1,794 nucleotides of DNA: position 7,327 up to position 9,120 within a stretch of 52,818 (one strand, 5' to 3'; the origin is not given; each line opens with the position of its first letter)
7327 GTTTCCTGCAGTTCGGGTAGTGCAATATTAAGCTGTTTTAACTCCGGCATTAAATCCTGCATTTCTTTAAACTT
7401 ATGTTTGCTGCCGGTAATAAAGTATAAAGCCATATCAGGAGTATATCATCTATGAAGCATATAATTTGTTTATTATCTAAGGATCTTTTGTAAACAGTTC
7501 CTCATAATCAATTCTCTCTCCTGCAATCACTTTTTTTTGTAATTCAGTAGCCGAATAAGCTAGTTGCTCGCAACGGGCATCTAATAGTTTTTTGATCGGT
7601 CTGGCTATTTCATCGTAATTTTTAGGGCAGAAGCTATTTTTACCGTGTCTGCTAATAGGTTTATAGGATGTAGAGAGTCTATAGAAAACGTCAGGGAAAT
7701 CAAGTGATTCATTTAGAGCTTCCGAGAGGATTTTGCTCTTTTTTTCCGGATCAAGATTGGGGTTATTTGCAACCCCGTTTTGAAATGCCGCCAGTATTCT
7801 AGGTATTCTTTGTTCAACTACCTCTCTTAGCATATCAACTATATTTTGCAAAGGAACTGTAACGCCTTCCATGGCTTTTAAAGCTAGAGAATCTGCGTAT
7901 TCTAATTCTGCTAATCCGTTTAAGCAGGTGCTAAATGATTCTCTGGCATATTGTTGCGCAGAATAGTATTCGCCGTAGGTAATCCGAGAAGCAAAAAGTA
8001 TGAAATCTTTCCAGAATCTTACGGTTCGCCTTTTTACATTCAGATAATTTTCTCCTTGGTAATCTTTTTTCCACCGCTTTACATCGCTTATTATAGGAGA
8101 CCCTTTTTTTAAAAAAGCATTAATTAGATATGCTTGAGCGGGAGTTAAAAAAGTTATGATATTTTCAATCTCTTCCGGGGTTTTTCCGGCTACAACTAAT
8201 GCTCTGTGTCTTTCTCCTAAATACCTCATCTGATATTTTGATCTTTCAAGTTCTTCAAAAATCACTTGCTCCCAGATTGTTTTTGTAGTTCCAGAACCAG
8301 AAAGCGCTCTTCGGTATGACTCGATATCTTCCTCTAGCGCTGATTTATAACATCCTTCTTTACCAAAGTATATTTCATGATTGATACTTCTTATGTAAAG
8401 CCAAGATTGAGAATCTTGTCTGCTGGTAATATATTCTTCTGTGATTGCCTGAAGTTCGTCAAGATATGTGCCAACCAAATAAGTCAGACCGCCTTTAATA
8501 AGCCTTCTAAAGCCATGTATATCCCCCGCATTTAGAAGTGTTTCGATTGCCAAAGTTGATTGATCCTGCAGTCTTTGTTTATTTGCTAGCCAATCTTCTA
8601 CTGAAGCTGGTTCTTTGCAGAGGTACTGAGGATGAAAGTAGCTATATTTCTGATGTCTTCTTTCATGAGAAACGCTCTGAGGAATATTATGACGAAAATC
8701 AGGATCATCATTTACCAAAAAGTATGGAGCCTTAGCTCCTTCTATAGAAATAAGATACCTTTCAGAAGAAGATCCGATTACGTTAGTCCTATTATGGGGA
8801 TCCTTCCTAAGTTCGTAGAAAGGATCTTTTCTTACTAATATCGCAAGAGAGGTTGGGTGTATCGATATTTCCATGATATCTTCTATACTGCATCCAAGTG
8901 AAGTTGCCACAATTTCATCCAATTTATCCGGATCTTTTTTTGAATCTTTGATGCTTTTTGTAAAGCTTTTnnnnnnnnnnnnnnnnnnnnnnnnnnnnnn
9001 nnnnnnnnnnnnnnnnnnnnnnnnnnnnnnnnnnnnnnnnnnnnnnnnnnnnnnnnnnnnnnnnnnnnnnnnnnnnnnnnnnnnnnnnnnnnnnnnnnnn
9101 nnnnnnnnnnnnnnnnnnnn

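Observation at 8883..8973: Canonical -1 slippery heptamer A_AAA_AAG sits exactly where two overlapping ORFan frames would fuse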

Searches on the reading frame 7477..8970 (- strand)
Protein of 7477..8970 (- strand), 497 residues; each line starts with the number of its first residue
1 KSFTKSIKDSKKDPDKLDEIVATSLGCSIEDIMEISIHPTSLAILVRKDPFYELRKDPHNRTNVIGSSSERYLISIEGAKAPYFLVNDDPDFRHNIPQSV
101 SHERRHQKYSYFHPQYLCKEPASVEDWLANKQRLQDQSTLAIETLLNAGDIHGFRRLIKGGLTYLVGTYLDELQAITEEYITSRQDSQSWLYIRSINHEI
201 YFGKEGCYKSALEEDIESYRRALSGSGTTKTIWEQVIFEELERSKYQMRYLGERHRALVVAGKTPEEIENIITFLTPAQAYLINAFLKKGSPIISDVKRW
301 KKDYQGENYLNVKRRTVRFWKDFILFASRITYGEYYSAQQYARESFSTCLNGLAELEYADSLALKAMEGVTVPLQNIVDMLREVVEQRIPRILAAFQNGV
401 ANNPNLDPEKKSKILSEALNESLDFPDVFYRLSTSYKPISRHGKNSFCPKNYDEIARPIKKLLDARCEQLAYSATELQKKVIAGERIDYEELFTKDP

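Call 4: search_protein_families(library=pfam, proteins=[window:7477-8970:-], max_evalue=1)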
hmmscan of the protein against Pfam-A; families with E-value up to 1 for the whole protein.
window:7477-8970:- (497 aa): 0 families
